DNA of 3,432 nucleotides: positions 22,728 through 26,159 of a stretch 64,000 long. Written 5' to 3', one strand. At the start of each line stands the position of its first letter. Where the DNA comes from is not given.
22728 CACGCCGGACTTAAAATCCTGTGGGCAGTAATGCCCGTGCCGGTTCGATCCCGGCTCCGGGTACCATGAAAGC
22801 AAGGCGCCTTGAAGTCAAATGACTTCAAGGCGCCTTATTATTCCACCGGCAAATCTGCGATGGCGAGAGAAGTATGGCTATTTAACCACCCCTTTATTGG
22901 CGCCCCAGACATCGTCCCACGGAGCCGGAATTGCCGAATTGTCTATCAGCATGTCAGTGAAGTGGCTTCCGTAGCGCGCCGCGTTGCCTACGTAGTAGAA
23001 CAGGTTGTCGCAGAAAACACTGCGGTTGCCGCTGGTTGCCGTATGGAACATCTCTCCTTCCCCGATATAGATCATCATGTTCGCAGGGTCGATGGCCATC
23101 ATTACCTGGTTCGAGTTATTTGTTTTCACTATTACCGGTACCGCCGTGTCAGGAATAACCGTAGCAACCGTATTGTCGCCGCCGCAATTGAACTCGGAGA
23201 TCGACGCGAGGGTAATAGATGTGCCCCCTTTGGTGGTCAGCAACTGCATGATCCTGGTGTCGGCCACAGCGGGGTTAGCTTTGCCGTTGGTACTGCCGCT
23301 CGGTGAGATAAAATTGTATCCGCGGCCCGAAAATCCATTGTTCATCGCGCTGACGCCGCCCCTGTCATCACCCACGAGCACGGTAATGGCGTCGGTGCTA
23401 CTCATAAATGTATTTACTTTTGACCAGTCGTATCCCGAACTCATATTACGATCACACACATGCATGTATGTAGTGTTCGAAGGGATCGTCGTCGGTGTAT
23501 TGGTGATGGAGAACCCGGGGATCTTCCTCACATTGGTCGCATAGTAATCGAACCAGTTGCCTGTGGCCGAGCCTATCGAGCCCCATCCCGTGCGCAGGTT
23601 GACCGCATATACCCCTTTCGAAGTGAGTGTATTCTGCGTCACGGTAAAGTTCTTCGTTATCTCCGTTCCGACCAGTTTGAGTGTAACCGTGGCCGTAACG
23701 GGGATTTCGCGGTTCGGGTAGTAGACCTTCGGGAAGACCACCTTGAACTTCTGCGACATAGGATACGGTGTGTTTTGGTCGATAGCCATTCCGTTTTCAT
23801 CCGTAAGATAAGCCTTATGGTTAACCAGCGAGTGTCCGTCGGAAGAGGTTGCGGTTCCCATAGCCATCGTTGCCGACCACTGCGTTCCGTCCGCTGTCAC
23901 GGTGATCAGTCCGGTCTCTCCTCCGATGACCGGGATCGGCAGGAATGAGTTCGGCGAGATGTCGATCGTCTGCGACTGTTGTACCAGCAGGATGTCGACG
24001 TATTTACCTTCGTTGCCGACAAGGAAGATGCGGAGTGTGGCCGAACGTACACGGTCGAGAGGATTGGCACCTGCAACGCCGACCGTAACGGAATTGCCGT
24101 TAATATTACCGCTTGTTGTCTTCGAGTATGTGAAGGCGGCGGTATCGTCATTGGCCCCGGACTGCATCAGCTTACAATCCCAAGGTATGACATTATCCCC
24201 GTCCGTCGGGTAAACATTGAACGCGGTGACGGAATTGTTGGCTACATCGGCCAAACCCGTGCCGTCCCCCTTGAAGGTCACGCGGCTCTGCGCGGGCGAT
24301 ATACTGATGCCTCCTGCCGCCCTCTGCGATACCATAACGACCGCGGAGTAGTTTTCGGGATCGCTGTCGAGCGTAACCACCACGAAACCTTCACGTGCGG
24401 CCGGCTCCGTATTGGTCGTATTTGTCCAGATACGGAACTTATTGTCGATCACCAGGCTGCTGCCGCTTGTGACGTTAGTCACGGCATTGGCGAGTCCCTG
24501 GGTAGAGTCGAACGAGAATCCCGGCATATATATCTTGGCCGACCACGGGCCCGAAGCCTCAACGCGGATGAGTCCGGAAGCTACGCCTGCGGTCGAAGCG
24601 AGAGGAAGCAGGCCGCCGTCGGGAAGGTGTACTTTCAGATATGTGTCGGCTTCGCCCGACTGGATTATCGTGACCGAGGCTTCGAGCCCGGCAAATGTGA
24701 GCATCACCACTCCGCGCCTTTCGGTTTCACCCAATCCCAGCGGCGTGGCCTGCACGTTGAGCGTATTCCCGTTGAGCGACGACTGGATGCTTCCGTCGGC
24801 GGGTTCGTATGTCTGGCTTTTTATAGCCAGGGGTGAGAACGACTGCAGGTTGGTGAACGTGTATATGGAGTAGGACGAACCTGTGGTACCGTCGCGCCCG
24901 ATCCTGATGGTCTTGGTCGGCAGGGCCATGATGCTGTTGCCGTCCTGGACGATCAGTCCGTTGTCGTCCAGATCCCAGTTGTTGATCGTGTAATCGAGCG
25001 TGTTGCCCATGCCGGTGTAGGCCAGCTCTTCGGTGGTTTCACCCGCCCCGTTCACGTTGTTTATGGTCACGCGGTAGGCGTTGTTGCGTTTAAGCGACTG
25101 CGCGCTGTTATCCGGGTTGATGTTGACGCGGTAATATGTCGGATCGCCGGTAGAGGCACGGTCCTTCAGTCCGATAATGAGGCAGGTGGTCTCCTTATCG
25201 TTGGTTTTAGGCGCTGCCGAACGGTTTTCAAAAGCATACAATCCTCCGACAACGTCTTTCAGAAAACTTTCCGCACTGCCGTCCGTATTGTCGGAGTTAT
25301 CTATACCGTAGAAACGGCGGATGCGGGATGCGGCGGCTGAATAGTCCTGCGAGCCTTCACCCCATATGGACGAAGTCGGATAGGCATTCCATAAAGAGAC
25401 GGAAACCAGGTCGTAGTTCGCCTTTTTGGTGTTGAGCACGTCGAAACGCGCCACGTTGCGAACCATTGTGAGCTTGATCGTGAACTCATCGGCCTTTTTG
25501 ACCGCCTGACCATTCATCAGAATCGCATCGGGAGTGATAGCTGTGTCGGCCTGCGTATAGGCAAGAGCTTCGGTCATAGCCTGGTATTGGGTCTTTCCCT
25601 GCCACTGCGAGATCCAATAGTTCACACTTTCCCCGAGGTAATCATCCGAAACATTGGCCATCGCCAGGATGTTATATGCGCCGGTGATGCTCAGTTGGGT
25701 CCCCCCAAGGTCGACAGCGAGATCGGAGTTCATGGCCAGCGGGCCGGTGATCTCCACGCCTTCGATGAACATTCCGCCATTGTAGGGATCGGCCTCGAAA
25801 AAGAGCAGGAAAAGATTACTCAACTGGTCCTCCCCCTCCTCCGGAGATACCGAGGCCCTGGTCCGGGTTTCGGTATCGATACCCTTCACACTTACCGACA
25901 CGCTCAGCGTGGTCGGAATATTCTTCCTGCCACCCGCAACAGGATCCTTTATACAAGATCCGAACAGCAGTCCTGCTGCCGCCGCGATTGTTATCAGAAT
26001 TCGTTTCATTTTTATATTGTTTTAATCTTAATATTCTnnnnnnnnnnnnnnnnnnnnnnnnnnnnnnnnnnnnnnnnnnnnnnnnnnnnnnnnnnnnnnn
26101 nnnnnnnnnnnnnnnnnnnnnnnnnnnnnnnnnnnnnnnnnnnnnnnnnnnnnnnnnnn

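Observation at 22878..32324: Type V (Mfa/FimA-like) pilus operon ending in a 1043-aa lipoprotein, bounded by tRNA-Leu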

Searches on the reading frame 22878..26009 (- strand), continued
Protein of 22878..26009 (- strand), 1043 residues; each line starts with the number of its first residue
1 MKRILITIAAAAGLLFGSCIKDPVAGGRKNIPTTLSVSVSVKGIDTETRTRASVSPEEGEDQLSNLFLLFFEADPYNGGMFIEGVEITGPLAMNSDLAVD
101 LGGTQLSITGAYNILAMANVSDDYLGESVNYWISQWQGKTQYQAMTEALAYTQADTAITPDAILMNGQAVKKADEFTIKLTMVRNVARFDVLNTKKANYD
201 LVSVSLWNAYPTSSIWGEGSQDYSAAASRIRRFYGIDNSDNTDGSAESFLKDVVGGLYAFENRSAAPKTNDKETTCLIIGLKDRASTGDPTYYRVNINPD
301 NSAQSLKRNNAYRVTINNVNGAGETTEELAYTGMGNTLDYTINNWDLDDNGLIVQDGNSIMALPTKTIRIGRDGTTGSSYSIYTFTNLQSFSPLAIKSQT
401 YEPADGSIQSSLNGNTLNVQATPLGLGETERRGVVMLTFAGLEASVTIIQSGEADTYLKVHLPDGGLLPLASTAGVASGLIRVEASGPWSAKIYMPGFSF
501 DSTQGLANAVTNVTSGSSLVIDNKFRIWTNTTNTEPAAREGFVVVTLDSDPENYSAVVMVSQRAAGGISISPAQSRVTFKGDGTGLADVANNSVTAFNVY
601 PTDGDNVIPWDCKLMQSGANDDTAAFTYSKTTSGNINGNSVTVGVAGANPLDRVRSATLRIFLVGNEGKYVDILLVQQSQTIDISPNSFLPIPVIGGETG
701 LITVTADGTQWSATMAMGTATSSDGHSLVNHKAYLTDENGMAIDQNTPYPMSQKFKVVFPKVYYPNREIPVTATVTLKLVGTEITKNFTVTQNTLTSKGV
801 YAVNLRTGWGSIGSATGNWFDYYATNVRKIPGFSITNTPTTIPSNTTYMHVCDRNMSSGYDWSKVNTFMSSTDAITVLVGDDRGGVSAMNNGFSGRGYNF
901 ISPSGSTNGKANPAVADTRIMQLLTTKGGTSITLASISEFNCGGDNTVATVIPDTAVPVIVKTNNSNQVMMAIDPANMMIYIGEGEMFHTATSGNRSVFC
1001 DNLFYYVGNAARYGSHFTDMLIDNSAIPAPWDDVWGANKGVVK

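Call 76: find_encoding_contigs(protein=P0054, flank=9000, max_places=1)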
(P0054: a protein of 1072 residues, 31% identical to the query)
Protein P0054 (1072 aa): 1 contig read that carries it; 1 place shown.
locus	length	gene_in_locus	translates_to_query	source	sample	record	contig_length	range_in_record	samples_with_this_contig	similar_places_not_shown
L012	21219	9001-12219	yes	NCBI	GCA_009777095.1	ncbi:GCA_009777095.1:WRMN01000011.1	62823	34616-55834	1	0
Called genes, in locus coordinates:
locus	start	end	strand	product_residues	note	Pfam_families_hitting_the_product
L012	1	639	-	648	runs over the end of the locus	PF21710:Spt6_S1 (faint), PF00575:S1, PF23459:S1_RRP5 (faint), PF00575:S1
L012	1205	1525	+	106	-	PF16439:DUF5036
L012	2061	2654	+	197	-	PF04542:Sigma70_r2, PF08281:Sigma70_r4_2, PF04545:Sigma70_r4 (weak), PF00196:GerE (weak)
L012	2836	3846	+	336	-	PF12099:DUF3575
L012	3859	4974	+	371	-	PF12984:DUF3868 (weak)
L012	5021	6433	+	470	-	PF15495:Fimbrillin_C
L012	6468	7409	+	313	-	PF08842:Mfa2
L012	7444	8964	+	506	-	PF08842:Mfa2 (weak)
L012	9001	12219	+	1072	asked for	-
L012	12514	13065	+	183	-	-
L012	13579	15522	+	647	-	PF12439:GDE_N, PF06202:GDE_C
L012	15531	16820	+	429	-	PF08323:Glyco_transf_5, PF13439:Glyco_transf_4, PF13579:Glyco_trans_4_4, PF20706:GT4-conflict, PF00534:Glycos_transf_1, PF13692:Glyco_trans_1_4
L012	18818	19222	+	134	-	-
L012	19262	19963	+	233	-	-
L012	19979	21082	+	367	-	PF04055:Radical_SAM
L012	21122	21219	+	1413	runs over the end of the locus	PF05693:Glycogen_syn, PF08323:Glyco_transf_5, PF05693:Glycogen_syn, PF00534:Glycos_transf_1 (weak), PF20706:GT4-conflict (weak), PF11897:DUF3417, PF00343:Phosphorylase, PF28476:GlgP_C, +1 more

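Call 77: find_encoding_contigs(protein=P0075, flank=9000, max_places=1)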
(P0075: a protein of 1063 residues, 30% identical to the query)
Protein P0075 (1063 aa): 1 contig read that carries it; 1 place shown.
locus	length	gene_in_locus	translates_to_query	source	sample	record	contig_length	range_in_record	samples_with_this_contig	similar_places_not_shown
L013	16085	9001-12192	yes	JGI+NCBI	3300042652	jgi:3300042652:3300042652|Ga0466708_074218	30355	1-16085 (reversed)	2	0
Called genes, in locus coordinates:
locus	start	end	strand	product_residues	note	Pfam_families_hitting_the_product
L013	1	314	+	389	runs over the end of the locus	PF03415:Peptidase_C11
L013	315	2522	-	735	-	PF01734:Patatin, PF19143:Omp85_2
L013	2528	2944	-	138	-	PF07610:DUF1573, PF22544:HYDIN_VesB_CFA65-like_Ig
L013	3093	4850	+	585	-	PF13522:GATase_6 (weak), PF13537:GATase_7 (faint)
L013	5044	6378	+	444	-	PF15495:Fimbrillin_C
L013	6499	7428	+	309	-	PF08842:Mfa2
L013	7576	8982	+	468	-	PF08842:Mfa2 (weak)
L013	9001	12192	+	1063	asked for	-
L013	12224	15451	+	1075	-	-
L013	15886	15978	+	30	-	-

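Call 78: find_encoding_contigs(protein=P0045, flank=9000, max_places=1)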
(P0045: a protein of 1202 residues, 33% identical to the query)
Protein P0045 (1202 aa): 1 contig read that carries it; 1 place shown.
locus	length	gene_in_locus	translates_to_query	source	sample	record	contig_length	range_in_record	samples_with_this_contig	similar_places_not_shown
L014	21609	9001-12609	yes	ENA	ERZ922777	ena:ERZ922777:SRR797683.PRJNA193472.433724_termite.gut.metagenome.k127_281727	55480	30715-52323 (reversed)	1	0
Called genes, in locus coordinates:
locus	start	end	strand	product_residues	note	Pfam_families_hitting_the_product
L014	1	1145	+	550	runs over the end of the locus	PF12099:DUF3575, PF13505:OMP_b-brl (faint), PF00691:OmpA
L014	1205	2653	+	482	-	PF06321:P_gingi_FimA, PF15495:Fimbrillin_C (weak)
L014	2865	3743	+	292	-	PF08842:Mfa2 (weak)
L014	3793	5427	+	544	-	-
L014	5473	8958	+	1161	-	-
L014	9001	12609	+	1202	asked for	-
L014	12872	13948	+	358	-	-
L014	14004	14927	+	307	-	PF08842:Mfa2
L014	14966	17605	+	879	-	PF06321:P_gingi_FimA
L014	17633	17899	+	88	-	PF13411:MerR_1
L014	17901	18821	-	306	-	PF00126:HTH_1, PF03466:LysR_substrate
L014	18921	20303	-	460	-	PF00041:fn3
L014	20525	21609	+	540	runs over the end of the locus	PF00114:Pilin (faint), PF18998:Flg_new_2, PF25850:PelX_Ig (faint), PF18998:Flg_new_2, PF09603:Fib_succ_major, PF07603:Lcl_C (weak)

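Call 79: list_cluster_members(proteins=[P0001, P0002])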
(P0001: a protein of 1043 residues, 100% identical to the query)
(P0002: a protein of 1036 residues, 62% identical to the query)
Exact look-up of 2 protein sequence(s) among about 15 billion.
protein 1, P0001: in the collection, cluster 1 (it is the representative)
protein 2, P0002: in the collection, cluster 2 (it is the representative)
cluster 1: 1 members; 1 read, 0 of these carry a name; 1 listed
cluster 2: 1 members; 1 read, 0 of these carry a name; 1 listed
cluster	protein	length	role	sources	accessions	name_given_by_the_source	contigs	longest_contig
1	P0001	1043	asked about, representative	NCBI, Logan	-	-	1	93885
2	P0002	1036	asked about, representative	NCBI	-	-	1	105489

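Call 81: search_protein_families(library=pfam, proteins=[L003:326-964:+, L003:1410-2459:+, L003:2495-3502:+, L003:3510-5009:+, L003:7266-8372:+, L003:8400-9968:+, L012:2836-3846:+], max_evalue=0.01)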
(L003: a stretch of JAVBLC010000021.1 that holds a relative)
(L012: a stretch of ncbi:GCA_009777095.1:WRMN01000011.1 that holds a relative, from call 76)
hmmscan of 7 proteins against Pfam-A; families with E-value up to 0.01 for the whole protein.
L003:326-964:+ (212 aa): 8 families
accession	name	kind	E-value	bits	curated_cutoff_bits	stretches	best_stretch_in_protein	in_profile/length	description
PF08281.18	Sigma70_r4_2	-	1.3e-09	38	25.7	1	149-192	3-47/54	Sigma-70, region 4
PF04542.20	Sigma70_r2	-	1.4e-08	34.8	24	1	56-117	5-68/71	Sigma-70 region 2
PF00196.25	GerE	-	4.2e-07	29.9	23.5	1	162-195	8-41/57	Bacterial regulatory proteins, luxR family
PF04545.22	Sigma70_r4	-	7.3e-05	22.7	24.1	1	154-200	2-49/50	Sigma-70, region 4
PF21694.2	DNA_pol3_delta_C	-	0.00061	20.2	27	1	134-198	20-84/121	DNA polymerase III delta subunit, C-terminal domain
PF07638.17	Sigma70_ECF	-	0.00071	19.9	21.1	0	154-200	134-180/185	ECF sigma factor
PF13384.12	HTH_23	-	0.0015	18.7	24.6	1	163-188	9-34/50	Homeodomain-like domain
PF13518.12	HTH_28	-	0.0032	17.9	25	1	164-193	6-33/52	Helix-turn-helix domain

L003:1410-2459:+ (349 aa): 2 families
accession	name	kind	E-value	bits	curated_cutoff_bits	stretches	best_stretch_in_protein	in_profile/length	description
PF04773.18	FecR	-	1.7e-14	54.5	24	1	139-228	9-96/97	FecR protein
PF16344.10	FecR_C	-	3.1e-07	30.8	24.4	1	275-345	1-70/70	FecR, C-terminal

L003:2495-3502:+ (335 aa): 2 families
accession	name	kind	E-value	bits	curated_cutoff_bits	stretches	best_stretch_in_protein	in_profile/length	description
PF12099.14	DUF3575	-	6.2e-62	208.5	21.1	1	170-334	18-177/177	Protein of unknown function (DUF3575)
PF03797.25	Autotransporter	-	6.7e-06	26.5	26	1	228-305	74-153/255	Autotransporter beta-domain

L003:3510-5009:+ (499 aa): 2 families
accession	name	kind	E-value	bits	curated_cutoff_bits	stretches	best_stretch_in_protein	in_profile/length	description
PF12984.12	DUF3868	-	5.1e-10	39.8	27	1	31-102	25-94/105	Domain of unknown function (DUF3868)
PF00691.25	OmpA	-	7.1e-08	33.1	27.2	1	223-295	14-81/98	OmpA family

L003:7266-8372:+ (368 aa): 3 families
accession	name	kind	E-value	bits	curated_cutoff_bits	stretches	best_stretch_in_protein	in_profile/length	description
PF15495.12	Fimbrillin_C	-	1.7e-08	35.2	27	1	292-364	2-83/84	Major fimbrial subunit protein type IV, Fimbrillin, C-terminal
PF08842.16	Mfa2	-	8.8e-07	29.2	21.2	1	61-364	25-276/277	Fimbrillin-A associated anchor proteins Mfa1 and Mfa2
PF22492.2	FimA4_C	-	0.0005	20.2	27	1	315-359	165-208/208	FimA4 pilin C-terminal domain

L003:8400-9968:+ (522 aa): 2 families
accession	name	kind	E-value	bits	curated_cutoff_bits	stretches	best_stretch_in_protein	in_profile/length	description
PF06321.17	P_gingi_FimA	-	0.00022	21.9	21.4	1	38-131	1-82/153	Major fimbrial subunit protein (FimA)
PF15495.12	Fimbrillin_C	-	0.003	18.4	27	0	326-381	17-78/84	Major fimbrial subunit protein type IV, Fimbrillin, C-terminal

L012:2836-3846:+ (336 aa): 1 family
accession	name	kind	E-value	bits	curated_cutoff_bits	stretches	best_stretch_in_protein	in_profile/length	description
PF12099.14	DUF3575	-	6.3e-51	172.6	21.1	1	167-335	18-177/177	Protein of unknown function (DUF3575)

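Call 91: search_protein_families(library=pfam, alignment_id=A4, max_evalue=0.1)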
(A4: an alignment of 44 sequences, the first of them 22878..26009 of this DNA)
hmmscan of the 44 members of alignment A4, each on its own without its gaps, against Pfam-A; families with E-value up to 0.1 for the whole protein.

A. member 1, window:22878-26009:- (1043 aa): 1 family
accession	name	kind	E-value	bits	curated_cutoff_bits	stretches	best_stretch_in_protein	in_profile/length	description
PF22700.2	MVD-like_N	-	0.029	14.5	27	0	29-63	18-50/157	Diphosphomevalonate decarboxylase-like N-terminal domain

B. families by the number of members that match (of 44 scanned): 12 families
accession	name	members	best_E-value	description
PF15495.12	Fimbrillin_C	14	0.0019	Major fimbrial subunit protein type IV, Fimbrillin, C-terminal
PF13004.13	BACON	12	0.001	Putative binding domain, N-terminal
PF06321.17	P_gingi_FimA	10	0.00039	Major fimbrial subunit protein (FimA)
PF05752.16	Calici_MSP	1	0.0072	Calicivirus minor structural protein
PF19078.6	Big_12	1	0.017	Bacterial Ig-like domain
PF22700.2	MVD-like_N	1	0.029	Diphosphomevalonate decarboxylase-like N-terminal domain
PF12019.13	GspH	1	0.033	Type II transport protein GspH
PF22819.2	TcaA_5th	1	0.038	TcaA protein NTF2-like domain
PF22492.2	FimA4_C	1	0.042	FimA4 pilin C-terminal domain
PF06458.18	MucBP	1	0.066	MucBP domain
PF02402.22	Lysis_col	1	0.076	Lysis protein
PF17531.7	O_Spanin_T7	1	0.079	Spanin, outer lipoprotein subunit T7-like virus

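Call 93: search_protein_families(library=pfam, proteins=[L003:2495-2992:+, L012:2836-3333:+], max_evalue=10)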
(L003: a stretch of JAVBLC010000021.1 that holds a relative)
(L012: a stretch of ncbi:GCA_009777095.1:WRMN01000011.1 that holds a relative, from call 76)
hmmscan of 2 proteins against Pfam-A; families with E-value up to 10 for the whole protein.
L003:2495-2992:+ (166 aa): 1 family
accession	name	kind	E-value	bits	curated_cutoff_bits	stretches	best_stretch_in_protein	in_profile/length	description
PF07660.19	STN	-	0.03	14.6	28.4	1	84-109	27-52/52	Secretin and TonB N terminus short domain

L012:2836-3333:+ (166 aa): 2 families
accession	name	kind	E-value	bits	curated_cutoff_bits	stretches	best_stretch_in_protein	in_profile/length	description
PF13730.12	HTH_36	-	0.013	15.7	25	1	57-89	14-45/55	Helix-turn-helix domain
PF04136.21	COG3_N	-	0.11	12.8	27.9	1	67-104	70-107/147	Conserved oligomeric Golgi complex subunit 3, N-terminal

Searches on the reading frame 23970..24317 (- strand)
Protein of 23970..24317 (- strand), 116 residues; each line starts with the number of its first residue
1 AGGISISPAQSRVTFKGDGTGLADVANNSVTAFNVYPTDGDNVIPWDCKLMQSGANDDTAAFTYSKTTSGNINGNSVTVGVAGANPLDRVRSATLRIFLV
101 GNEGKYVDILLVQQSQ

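Call 36: search_protein_families(library=pfam, proteins=[window:23970-24317:-], max_evalue=10)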
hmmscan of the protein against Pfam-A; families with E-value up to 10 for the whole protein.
window:23970-24317:- (116 aa): 1 family
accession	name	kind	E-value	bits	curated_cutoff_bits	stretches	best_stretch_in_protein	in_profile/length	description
PF13004.13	BACON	-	0.057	13.8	25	1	67-111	16-58/61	Putative binding domain, N-terminal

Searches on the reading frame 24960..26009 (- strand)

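Call 36: search_protein_families(library=pfam, proteins=[window:24960-26009:-], max_evalue=10)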
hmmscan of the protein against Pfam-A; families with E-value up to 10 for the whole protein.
window:24960-26009:- (350 aa): 2 families
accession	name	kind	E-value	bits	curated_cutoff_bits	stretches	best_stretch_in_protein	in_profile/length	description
PF22700.2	MVD-like_N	-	0.0019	18.3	27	2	29-63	18-50/157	Diphosphomevalonate decarboxylase-like N-terminal domain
PF15495.12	Fimbrillin_C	-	0.11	13.4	27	1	292-328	9-55/84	Major fimbrial subunit protein type IV, Fimbrillin, C-terminal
